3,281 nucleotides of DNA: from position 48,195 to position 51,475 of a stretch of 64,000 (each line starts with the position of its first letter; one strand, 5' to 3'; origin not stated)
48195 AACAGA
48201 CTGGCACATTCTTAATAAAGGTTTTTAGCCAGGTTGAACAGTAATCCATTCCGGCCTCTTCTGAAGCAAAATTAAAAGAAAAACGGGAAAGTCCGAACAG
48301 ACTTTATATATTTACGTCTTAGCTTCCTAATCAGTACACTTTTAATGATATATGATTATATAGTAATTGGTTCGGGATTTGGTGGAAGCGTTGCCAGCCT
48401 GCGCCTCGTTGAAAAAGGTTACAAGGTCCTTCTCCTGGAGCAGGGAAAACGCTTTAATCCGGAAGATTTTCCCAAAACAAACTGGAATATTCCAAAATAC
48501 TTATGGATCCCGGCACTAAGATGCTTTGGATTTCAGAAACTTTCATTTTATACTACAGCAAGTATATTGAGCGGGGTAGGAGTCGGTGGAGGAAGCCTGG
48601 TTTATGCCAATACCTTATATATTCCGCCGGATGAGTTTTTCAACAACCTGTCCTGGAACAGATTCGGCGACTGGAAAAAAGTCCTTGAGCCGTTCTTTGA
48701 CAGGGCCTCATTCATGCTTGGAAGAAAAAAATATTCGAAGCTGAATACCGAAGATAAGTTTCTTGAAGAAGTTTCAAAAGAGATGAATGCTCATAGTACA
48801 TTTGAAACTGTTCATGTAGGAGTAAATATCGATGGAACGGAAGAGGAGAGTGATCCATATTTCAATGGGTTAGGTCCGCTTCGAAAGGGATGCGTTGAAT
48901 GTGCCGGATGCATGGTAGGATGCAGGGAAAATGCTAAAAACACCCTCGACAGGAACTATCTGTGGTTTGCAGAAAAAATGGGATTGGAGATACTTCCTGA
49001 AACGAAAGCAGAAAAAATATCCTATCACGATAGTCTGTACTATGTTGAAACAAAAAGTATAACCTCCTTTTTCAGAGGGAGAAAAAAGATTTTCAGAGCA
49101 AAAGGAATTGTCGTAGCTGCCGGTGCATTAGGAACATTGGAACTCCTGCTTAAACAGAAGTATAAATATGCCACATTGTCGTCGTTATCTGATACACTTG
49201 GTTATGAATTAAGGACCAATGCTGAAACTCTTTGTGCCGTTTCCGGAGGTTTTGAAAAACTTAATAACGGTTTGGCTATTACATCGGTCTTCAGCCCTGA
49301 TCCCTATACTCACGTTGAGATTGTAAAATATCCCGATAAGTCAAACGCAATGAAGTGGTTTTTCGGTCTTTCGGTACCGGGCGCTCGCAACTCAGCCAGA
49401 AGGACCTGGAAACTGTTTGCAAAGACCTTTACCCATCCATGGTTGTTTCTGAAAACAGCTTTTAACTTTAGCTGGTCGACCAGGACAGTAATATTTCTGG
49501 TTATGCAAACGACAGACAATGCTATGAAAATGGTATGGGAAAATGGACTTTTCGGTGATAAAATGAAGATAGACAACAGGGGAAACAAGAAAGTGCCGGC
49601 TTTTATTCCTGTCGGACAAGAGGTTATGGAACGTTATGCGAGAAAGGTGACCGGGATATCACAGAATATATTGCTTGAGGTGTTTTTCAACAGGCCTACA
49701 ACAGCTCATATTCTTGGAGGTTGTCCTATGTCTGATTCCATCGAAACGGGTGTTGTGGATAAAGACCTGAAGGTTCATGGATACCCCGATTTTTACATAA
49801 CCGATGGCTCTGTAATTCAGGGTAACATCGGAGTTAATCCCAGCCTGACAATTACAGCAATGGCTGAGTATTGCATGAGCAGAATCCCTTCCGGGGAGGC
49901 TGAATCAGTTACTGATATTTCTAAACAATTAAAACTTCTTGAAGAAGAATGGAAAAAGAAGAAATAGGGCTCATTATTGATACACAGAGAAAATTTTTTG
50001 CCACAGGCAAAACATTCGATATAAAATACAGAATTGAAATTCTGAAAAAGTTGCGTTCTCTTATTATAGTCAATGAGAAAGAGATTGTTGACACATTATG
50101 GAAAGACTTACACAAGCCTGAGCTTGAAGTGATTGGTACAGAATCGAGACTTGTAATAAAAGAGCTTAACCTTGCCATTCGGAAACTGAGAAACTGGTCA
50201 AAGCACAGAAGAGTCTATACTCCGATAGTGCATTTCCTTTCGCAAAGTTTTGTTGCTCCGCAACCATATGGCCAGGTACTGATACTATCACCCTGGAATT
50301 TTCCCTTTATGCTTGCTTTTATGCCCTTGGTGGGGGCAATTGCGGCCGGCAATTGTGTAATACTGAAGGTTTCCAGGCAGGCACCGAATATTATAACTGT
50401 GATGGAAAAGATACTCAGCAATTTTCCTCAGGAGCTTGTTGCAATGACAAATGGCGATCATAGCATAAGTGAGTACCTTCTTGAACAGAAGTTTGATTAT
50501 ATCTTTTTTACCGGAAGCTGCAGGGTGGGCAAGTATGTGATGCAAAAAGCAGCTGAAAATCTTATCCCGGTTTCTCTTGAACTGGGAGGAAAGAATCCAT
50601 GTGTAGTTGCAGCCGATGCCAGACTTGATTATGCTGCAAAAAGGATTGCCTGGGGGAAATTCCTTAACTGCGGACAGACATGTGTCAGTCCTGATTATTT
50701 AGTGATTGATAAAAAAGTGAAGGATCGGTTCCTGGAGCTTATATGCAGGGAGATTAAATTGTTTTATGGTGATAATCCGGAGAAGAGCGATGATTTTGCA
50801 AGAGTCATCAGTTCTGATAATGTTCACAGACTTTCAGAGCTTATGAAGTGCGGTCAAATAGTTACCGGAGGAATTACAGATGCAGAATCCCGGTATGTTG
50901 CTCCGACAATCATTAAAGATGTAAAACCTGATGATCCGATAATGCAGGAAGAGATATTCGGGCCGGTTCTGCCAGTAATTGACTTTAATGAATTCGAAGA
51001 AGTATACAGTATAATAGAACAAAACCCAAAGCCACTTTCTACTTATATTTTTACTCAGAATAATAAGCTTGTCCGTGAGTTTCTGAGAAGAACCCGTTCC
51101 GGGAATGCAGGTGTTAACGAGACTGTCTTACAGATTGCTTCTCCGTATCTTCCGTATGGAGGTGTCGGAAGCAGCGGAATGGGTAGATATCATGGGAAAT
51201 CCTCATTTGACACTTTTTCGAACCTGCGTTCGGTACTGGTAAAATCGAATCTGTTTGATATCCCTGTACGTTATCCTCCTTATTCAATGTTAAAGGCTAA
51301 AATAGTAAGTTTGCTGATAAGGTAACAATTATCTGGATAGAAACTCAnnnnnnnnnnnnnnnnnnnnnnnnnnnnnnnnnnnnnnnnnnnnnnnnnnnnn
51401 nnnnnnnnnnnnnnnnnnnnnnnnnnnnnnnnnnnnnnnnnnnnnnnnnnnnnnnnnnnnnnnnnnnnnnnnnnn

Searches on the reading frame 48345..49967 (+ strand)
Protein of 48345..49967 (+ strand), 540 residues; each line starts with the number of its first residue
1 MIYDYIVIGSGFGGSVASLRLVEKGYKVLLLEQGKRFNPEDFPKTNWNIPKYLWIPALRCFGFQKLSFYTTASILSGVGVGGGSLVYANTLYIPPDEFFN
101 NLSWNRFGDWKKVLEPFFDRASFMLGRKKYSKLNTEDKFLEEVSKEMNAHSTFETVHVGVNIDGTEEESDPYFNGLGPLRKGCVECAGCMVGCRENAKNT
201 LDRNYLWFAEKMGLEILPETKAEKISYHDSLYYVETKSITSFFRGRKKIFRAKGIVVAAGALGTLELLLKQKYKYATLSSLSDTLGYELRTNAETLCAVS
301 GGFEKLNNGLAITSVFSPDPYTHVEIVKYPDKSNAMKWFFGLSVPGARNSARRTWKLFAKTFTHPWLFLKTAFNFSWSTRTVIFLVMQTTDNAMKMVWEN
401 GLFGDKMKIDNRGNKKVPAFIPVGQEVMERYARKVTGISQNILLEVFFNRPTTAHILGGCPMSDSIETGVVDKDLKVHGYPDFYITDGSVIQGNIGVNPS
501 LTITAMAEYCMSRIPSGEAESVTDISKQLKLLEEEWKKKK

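Call 8: search_protein_families(library=pfam, proteins=[window:48345-49967:+], max_evalue=0.01)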
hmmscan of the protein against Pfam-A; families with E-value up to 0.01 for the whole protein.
window:48345-49967:+ (540 aa): 6 families
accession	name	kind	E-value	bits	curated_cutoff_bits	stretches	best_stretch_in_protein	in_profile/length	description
PF05199.19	GMC_oxred_C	-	9.7e-15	55.8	24.6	1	451-507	83-139/139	GMC oxidoreductase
PF00732.25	GMC_oxred_N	-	5.3e-11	43.2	23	1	3-269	1-198/218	GMC oxidoreductase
PF00890.30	FAD_binding_2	-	4.9e-07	29.7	20.4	1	4-37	1-34/414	FAD binding domain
PF07992.20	Pyr_redox_2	-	6.1e-06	26.3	26.1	1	3-36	1-34/291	Pyridine nucleotide-disulphide oxidoreductase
PF13450.12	NAD_binding_8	-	3.9e-05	24.3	21.9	1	7-36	1-30/68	NAD(P)-binding Rossmann-like domain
PF01266.30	DAO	-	3.9e-05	23.8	27.9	1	4-36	1-33/353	FAD dependent oxidoreductase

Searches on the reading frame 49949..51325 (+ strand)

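Call 8: search_protein_families(library=pfam, proteins=[window:49949-51325:+], max_evalue=0.01)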
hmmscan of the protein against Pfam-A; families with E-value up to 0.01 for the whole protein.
window:49949-51325:+ (458 aa): 2 families
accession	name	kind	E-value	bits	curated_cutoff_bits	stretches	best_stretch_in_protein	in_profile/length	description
PF00171.27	Aldedh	-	1e-87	295.1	23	1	3-429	28-461/461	Aldehyde dehydrogenase family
PF05893.19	LuxC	-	0.006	15.9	21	1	99-270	81-260/401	Acyl-CoA reductase (LuxC)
